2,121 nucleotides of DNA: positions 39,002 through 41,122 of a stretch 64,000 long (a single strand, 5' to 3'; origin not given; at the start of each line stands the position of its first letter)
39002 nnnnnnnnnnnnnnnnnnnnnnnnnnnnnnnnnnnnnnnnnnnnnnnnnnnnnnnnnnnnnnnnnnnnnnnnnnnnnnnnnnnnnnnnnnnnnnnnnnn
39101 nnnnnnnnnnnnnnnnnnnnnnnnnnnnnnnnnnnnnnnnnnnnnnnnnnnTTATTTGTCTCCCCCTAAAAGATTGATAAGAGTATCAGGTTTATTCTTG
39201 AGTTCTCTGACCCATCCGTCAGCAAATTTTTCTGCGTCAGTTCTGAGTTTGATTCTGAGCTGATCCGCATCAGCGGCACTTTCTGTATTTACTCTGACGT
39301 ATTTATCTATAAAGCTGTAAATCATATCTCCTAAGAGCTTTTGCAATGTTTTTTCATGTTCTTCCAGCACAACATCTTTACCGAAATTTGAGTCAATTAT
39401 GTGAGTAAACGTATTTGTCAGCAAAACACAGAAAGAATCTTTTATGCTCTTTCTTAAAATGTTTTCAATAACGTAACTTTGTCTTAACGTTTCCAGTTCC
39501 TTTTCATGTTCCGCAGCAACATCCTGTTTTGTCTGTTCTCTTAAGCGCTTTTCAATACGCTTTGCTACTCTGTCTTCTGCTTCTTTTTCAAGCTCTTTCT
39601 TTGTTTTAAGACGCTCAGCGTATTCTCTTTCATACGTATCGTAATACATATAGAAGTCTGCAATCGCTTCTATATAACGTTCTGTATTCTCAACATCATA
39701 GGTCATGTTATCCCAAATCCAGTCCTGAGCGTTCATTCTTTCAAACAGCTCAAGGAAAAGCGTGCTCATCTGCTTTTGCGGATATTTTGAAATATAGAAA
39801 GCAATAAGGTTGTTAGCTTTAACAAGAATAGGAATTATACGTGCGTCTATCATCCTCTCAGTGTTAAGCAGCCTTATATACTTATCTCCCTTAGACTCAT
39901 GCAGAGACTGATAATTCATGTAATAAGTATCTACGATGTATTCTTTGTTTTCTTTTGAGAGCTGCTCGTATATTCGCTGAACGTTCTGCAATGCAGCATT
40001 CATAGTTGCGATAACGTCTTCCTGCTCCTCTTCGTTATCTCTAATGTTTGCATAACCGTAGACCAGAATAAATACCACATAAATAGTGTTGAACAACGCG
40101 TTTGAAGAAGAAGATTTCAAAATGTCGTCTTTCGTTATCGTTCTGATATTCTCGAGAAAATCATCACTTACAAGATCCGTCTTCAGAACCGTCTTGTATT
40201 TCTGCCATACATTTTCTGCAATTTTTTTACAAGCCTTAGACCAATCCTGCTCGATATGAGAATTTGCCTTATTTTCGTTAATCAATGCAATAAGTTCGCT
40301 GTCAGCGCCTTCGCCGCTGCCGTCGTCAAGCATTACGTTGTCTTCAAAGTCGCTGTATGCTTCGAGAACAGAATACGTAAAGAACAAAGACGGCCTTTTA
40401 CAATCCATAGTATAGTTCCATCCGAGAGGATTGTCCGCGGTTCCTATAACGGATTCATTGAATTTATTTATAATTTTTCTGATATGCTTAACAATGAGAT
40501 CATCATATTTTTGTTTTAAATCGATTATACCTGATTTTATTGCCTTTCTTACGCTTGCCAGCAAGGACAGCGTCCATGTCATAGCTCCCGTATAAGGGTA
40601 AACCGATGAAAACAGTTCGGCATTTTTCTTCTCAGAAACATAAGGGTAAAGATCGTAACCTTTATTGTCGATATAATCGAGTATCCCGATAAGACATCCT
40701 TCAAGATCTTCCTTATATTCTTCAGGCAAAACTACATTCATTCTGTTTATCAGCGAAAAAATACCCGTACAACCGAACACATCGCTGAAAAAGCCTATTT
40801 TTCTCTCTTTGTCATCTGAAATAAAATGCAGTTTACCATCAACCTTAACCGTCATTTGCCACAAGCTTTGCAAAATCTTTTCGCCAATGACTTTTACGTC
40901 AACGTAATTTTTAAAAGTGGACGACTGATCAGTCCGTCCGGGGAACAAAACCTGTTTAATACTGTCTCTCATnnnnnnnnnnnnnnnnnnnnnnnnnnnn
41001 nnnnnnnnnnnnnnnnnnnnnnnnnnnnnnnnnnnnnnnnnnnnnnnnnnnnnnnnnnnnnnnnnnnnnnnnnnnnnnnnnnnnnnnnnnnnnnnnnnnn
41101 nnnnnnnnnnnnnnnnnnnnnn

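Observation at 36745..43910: Six-gene TIR-like / deiminase / ParA-like / AdoMetDC-like operon between leuB and mgsA: candidate undescribed defence system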

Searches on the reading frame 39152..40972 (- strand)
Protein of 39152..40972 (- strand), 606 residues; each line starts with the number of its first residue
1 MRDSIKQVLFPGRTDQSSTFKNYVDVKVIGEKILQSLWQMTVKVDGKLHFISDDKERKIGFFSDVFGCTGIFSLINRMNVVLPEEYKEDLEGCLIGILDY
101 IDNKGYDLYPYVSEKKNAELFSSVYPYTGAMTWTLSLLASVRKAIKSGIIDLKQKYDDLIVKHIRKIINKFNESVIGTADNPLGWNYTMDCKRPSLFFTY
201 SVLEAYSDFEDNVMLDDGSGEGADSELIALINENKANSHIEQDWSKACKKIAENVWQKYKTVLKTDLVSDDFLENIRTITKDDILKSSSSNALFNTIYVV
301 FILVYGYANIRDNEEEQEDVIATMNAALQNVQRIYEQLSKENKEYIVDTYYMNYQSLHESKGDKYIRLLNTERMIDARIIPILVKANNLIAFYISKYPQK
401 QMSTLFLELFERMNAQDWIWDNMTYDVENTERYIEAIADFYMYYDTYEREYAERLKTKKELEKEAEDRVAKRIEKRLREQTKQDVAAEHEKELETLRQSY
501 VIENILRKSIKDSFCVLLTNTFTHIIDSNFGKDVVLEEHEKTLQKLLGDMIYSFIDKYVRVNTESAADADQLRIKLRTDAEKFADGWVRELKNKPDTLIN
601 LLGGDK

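Call 3: search_protein_families(library=pfam, proteins=[window:39152-40972:-], max_evalue=1)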
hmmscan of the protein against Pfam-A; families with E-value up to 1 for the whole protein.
window:39152-40972:- (606 aa): 2 families
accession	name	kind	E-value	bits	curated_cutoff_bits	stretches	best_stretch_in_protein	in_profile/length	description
PF11015.13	DUF2853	-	0.083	14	25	1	451-504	2-57/101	Protein of unknown function (DUF2853)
PF15604.11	Ntox15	-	0.5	10.8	22.5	0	440-488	32-80/153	Novel toxin 15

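Call 4: search_protein_families(library=padloc, proteins=[window:39152-40972:-], max_evalue=1)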
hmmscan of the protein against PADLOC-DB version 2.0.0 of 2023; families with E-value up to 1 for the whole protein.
window:39152-40972:- (606 aa): 0 families

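Call 5: search_protein_families(library=ncbifam, proteins=[window:39152-40972:-], max_evalue=1)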
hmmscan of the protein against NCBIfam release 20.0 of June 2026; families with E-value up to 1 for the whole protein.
window:39152-40972:- (606 aa): 1 family
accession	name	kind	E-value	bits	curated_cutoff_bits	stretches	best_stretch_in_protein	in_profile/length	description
TIGR00939.1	2a57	subfamily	0.013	14.3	297.5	1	438-523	198-285/439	nucleoside Transporter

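Call 6: search_protein_families(library=phrogs, proteins=[window:39152-40972:-], max_evalue=0.1)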
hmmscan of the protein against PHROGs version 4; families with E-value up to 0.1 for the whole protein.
window:39152-40972:- (606 aa): 2 families
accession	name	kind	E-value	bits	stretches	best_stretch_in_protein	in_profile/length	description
phrog_38879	-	unknown function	0.082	14.2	0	417-490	26-91/93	-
phrog_4255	-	unknown function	0.093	14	0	315-395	12-89/123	-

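Call 24: search_solved_structures(query=A2, max_evalue=10)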
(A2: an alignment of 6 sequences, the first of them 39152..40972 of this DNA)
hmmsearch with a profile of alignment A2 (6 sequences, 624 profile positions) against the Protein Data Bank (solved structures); distinct sequences matched with E-value up to 10: 9.
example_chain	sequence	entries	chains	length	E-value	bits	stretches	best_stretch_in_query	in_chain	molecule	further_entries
2bcw_C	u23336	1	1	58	0.33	12.5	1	208-242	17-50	Elongation factor G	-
7pu5_B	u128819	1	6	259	0.4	12.2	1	461-512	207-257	Splicing factor, proline- and glutamine-rich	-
7lrq_A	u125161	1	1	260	0.4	12.2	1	461-512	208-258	Splicing factor, proline- and glutamine-rich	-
5wpa_A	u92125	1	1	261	0.4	12.2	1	461-512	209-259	Splicing factor, proline- and glutamine-rich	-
4wii_A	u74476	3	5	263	0.4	12.2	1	461-512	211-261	Splicing factor, proline- and glutamine-rich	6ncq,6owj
7sp0_A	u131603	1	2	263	0.41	12.2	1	461-512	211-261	Splicing factor, proline- and glutamine-rich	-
1jqs_B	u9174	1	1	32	1.1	10.8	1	213-242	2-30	Elongation Factor G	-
21gi_A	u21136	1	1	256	1.4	10.4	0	497-548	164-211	A designed protein Three-twist Knot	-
9i7s_K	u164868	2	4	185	2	9.9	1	453-508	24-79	Tom20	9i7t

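Call 28: find_homologous_proteins(query=window:39152-40972:-, max_evalue=0.001)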
Query window:39152-40972:- (606 aa): 107 proteins with E <= 0.001 among 8000 candidates.
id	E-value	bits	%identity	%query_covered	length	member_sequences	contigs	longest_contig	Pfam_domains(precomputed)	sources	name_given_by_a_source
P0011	0.0e+0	1349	100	100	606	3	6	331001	-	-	-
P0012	0.0e+0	1121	80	100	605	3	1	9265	-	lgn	-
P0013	0.0e+0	1090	77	100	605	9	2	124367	-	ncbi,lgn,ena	-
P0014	0.0e+0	1088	77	100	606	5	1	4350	-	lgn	-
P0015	0.0e+0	1056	76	100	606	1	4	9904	-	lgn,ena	-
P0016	0.0e+0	1054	76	100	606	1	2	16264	-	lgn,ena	-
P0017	0.0e+0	1054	76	100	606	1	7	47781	-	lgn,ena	-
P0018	0.0e+0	1051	76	100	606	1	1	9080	-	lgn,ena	-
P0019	0.0e+0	1051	76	100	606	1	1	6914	-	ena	-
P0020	0.0e+0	1046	75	100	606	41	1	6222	-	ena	-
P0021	2.2e-283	959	70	98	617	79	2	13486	-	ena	-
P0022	2.0e-269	913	100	69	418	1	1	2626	-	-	-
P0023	7.9e-168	578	47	99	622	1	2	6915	-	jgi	-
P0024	1.8e-166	573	47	100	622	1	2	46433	-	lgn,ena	-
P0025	2.1e-166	573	47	100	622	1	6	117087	-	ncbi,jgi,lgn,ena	-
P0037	2.2e-151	523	44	100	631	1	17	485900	-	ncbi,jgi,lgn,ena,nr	ncbi:MAG: hypothetical protein E7260_00655 [Lachnospiraceae bacterium]|nr:hypothetical protein [Lach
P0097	8.5e-97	343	35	100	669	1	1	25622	-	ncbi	-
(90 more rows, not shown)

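Call 29: find_encoding_contigs(protein=P0037, flank=9000, max_places=2)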
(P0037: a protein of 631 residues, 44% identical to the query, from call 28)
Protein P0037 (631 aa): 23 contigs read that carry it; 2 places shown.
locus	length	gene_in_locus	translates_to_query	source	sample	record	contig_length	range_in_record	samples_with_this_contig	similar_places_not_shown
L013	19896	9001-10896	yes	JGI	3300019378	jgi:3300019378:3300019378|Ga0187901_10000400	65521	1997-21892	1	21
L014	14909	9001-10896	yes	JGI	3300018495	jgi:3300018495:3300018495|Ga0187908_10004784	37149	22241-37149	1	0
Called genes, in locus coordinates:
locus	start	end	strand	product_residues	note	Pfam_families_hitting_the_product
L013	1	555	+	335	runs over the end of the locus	PF00376:MerR, PF13411:MerR_1, PF06271:RDD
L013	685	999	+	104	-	PF03551:PadR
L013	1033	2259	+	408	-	PF11193:DUF2812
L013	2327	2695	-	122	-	-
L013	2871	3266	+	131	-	PF10825:DUF2752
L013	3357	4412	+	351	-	PF02547:Queuosine_synth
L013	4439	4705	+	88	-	-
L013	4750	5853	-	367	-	PF02153:PDH_N, PF20463:PDH_C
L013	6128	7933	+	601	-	PF01582:TIR (weak), PF13676:TIR_2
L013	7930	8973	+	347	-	PF04371:PAD_porph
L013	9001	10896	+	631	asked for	-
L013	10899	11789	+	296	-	-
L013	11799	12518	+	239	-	-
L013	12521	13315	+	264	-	PF02675:AdoMet_dc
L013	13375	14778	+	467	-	PF01554:MatE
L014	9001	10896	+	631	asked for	-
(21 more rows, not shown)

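Call 30: find_encoding_contigs(protein=P0025, flank=9000, max_places=2)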
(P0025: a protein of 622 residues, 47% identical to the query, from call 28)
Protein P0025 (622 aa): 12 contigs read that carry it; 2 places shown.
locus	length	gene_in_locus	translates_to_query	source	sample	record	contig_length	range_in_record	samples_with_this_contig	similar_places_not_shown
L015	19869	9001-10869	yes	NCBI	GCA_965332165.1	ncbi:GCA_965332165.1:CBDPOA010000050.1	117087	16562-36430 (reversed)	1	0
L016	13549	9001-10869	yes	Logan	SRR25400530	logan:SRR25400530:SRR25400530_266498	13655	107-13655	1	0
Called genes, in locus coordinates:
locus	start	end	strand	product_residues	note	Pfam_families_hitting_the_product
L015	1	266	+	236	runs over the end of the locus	PF00149:Metallophos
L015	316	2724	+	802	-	PF13676:TIR_2, PF07719:TPR_2 (faint), PF10952:DUF2753 (faint), PF13374:TPR_10 (faint), PF13424:TPR_12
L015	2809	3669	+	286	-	-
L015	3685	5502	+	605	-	PF02534:T4SS-DNA_transf, PF10412:TrwB_AAD_bind, PF12696:TraG-D_C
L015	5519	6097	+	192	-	PF00574:CLP_protease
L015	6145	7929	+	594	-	PF13676:TIR_2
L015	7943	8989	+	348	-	PF04371:PAD_porph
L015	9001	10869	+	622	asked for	-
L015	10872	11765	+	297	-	-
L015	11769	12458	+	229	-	-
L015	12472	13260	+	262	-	PF02675:AdoMet_dc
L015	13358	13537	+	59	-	-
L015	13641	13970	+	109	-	-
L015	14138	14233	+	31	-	-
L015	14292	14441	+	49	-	-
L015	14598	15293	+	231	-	PF00149:Metallophos, PF12850:Metallophos_2 (weak)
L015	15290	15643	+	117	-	PF04266:ASCH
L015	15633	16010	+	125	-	PF04266:ASCH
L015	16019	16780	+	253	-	PF00149:Metallophos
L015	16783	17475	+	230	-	PF00657:Lipase_GDSL, PF16255:Lipase_GDSL_lke, PF13472:Lipase_GDSL_2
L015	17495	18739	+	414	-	PF03747:ADP_ribosyl_GH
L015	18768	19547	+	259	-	PF09397:FtsK_gamma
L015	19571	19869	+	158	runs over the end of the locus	PF18143:HAD_SAK_2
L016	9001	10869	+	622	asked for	-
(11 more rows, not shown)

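Call 31: find_encoding_contigs(protein=P0097, flank=9000, max_places=2)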
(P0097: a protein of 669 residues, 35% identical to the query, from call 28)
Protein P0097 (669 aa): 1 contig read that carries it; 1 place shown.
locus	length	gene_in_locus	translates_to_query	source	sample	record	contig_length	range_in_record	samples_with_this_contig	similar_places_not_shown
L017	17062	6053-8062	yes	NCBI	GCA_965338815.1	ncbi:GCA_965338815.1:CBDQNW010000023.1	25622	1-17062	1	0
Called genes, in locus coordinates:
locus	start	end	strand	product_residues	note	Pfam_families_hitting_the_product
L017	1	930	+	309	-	?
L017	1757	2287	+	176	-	PF14317:YcxB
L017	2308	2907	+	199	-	-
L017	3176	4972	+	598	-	PF13676:TIR_2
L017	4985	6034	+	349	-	PF04371:PAD_porph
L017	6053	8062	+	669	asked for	-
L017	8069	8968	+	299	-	-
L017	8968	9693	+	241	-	-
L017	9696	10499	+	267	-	PF02675:AdoMet_dc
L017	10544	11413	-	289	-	PF00892:EamA (faint)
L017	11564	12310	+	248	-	PF12833:HTH_18, PF00165:HTH_AraC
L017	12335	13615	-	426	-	PF10137:CAP12-PCTIR_TIR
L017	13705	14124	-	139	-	PF00293:NUDIX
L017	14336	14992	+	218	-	PF00849:PseudoU_synth_2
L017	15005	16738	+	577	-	PF00664:ABC_membrane, PF00005:ABC_tran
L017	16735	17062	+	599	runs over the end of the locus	PF00664:ABC_membrane, PF02463:SMC_N (faint), PF00005:ABC_tran, PF13401:AAA_22 (faint)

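Call 44: predict_structure(alignment_id=A4)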
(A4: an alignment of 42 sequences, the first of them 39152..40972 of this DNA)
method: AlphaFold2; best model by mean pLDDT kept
length: 606 residues; sequences in the alignment: 42
mean_pLDDT: 86.6   pTM: 0.74
mean pLDDT of the five models: 86.6, 86.3, 85.2, 84.5, 84.2
residues with pLDDT >= 90: 291; 70-90: 269; 50-70: 40; < 50: 6
segments of 3 or more residues with pLDDT < 50: 603-606
pLDDT, mean of each block of 10 residues (from residue 1): 86 63 90 95 93 92 96 93 93 96 95 93 95 96 90 94 97 94 95 95 92 68 83 85 93 91 86 86 90 95 76 74 88 92 92 93 94 89 89 74 87 86 82 94 87 80 85 85 81 70 67 83 89 88 87 85 84 86 80 68 46
secondary structure, 60 per line:
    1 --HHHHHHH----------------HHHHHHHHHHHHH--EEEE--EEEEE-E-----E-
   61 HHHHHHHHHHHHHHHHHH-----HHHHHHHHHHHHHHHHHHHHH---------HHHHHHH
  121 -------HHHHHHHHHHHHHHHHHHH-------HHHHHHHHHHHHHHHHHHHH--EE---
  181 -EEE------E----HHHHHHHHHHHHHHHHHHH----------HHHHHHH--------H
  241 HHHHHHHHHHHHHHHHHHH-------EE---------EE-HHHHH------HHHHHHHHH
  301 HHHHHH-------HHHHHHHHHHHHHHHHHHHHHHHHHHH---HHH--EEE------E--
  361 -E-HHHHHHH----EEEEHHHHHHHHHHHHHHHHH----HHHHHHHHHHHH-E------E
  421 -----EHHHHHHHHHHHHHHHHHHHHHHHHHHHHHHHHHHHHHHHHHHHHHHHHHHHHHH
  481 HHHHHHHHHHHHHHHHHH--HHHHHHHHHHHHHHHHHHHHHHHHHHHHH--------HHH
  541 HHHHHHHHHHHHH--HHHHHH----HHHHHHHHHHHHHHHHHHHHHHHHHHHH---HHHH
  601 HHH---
elements in order: H3-9 H26-38 E41-44 E47-51 H61-78 H84-104 H114-120 H128-146 H154-173 E182-184 H196-214 H225-231 H240-259 H281-285 H292-306 H314-340 E349-351 H364-370 E375-378 H379-395 H400-411 H427-498 H501-529 H538-553 H556-561 H566-593 H597-603

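Call 47: fold_search(model_id=the predicted structure, library=pdb)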
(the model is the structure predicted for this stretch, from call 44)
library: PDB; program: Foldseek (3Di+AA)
matches with E <= 10: 891; with E <= 0.001: 7
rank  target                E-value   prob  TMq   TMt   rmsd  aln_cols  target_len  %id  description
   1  6shd_A                1.6e-05  1.00  0.38  0.62   8.1       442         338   11  Structure of the GH76A alpha-1,6-mannanase from Salegentibacter sp. HEL1_6 (released 2020-08-26)
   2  5agd_A                1.2e-04  1.00  0.38  0.62   7.3       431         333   11  An inactive (D125N) variant of the catalytic domain, BcGH76, of Bacillus circulans Aman6 in complex with alpha-1,6-man (released 2015-03-25)
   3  5agd_B                2.8e-04  1.00  0.35  0.56   7.8       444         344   10  An inactive (D125N) variant of the catalytic domain, BcGH76, of Bacillus circulans Aman6 in complex with alpha-1,6-man (released 2015-03-25)
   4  1xw2                  5.2e-04  1.00  0.36  0.50   9.0       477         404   12  Structure Of A Cold-Adapted Family 8 Xylanase (released 2005-10-11)
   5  5m77_B                5.5e-04  1.00  0.36  0.58   7.7       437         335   10  a GH76 family enzyme structure (released 2017-08-09)
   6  5xd0_A                5.5e-04  1.00  0.35  0.52   8.9       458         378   10  Apo Structure of Beta-1,3-1,4-glucanase from Paenibacillus sp.X4 (released 2017-04-19)
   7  4mu9_A                8.3e-04  1.00  0.40  0.62   7.6       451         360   11  Crystal structure of a putative glycosylhydrolase (BT_3782) from Bacteroides thetaiotaomicron VPI-5482 at 1.89 A resol (released 2013-10-09)
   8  2a8z                  1.3e-03  1.00  0.34  0.46   9.8       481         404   11  Structure Of A Cold-Adapted Family 8 Xylanase (released 2005-12-20)
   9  6ttj_L                1.3e-03  1.00  0.30  0.39  10.5       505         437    9  Neutral invertase 2 from Arabidopsis thaliana (released 2020-03-11)
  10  2drs                  1.4e-03  1.00  0.33  0.48   9.5       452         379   10  Crystal structure of reducing-end-xylose releasing exo-oligoxylanase D263S mutant (released 2006-06-27)
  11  1xwt                  1.5e-03  1.00  0.35  0.48   9.1       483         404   12  Structure Of A Cold-Adapted Family 8 Xylanase (released 2005-10-11)
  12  1h12                  1.5e-03  1.00  0.35  0.48   9.2       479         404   12  Structure of a cold-adapted family 8 xylanase (released 2003-03-13)
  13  6ttj_F                1.5e-03  1.00  0.31  0.39  10.3       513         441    9  Neutral invertase 2 from Arabidopsis thaliana (released 2020-03-11)
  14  8h1l_B                1.6e-03  1.00  0.35  0.46  10.6       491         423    9  Crystal structure of glucose-2-epimerase in complex with D-Glucitol from Runella slithyformis Runsl_4512 (released 2023-07-12)
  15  8h1l_C                1.7e-03  1.00  0.34  0.46  10.5       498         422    9  Crystal structure of glucose-2-epimerase in complex with D-Glucitol from Runella slithyformis Runsl_4512 (released 2023-07-12)
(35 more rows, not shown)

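Call 56: find_related_loci(query=A4, collection=genome_contigs, flank=10000)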
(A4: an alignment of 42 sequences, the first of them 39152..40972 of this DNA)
Query A4 (606 aa) in genome_contigs; peptide patterns used: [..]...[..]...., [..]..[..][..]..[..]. (x = any residue, [..] = any of these).
78 stretches matched a pattern; 24 encode a relative of the query (tblastn E <= 1e-3); 24 distinct loci.
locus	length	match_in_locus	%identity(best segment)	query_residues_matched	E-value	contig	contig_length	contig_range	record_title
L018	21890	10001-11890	44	1-606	1e-160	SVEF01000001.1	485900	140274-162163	MAG: Lachnospiraceae bacterium isolate SIG299 NODE_11_length_485900_cov_4.007526, whole genome shotgun sequence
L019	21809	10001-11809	43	20-597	2e-149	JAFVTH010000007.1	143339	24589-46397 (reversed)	MAG: Clostridia bacterium isolate RGIG5375 Sheep_Colon-3__c221628, whole genome shotgun sequence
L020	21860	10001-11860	40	1-603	6e-149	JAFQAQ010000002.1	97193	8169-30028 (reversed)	MAG: Clostridia bacterium isolate RGIG1646 Goat_Cecum-1__c1478, whole genome shotgun sequence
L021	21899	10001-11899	39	1-606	4e-142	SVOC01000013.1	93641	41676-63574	MAG: Oscillospiraceae bacterium isolate SIG555 NODE_339_length_93641_cov_30.030129, whole genome shotgun sequence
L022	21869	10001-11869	42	1-602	8e-141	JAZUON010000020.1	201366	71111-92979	MAG: Acutalibacteraceae bacterium isolate T1900044873_TS20190339.MAGScoT_cleanbin_000012 SGB_3176_k141_1542348, whole ge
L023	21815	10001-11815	78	1-606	0e+0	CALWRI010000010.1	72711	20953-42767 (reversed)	MAG: uncultured Christensenellaceae bacterium isolate BRZ_DG__bin109 genome assembly, contig: BRZ_DG__NODE_617_length_72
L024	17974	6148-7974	42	17-606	4e-135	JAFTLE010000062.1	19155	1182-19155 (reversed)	MAG: Clostridia bacterium isolate RGIG3919 Roe_deer_Cecum-2__c515508, whole genome shotgun sequence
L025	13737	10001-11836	39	20-602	2e-132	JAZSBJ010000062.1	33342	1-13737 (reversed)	MAG: Eubacteriales bacterium isolate T1900044928_TS20190394.MAGScoT_cleanbin_000028 SGB_3398_k141_2382985, whole genome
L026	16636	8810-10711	40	18-606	2e-128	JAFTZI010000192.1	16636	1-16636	MAG: Clostridia bacterium isolate RGIG4287 Roe_deer_Colon.Co__c2324935, whole genome shotgun sequence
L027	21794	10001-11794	38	15-588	2e-118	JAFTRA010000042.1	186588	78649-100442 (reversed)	MAG: Clostridia bacterium isolate RGIG4071 Roe_deer_Cecum.Co__c1905710, whole genome shotgun sequence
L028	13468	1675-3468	38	15-588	6e-116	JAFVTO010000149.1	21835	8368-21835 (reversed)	MAG: Clostridia bacterium isolate RGIG5382 Sheep_Colon-3__c586469, whole genome shotgun sequence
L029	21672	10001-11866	36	2-589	4e-112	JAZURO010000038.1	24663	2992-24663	MAG: Eubacteriales bacterium isolate T1900044851_TS20190317.MAGScoT_cleanbin_000019 SGB_3023_k141_1220029, whole genome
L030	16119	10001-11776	37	15-588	8e-112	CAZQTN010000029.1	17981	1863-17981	MAG TPA_asm: uncultured Ruminococcus sp. isolate SRP315200_co1_628 genome assembly, contig: NODE_5966_length_17981_cov_1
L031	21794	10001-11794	38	15-588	8e-112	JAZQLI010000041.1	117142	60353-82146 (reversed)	MAG: Candidatus Scatosoma sp. isolate T1900044610_TS20190076.MAGScoT_cleanbin_000010 SGB_795_k141_1137276, whole genome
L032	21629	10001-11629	36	19-510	5e-102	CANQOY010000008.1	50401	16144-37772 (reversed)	MAG: uncultured Clostridia bacterium isolate Lapin-032__bin2 genome assembly, contig: Lapin-032__NODE_1159_length_50401_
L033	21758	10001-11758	34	16-579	2e-99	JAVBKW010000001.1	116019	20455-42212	MAG: Eubacteriales bacterium isolate EPI_MAG_00007 c_000004494958, whole genome shotgun sequence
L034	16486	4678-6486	33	18-555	2e-94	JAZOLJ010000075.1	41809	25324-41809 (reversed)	MAG: Eubacteriales bacterium isolate T1900045655_YK20190349.MAGScoT_cleanbin_000010 SGB_8234_k141_1509920, whole genome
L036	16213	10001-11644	34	17-528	2e-87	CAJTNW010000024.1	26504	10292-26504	MAG TPA_asm: uncultured Christensenella sp. isolate MGBC100798 genome assembly, contig: MGBC100798.24, whole genome shot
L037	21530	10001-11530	33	14-497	2e-83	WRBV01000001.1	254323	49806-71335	MAG: Bacillota bacterium isolate Lab288P1bin95 Ga0131853_10000017, whole genome shotgun sequence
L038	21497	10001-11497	34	50-508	6e-81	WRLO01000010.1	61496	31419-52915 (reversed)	MAG: Candidatus Cloacimonadota bacterium isolate Th196P3bin22 Ga0099364_10000604, whole genome shotgun sequence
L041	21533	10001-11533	35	28-510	5e-75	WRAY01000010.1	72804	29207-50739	MAG: Bacillota bacterium isolate Lab288P1bin55 Ga0131853_10000491, whole genome shotgun sequence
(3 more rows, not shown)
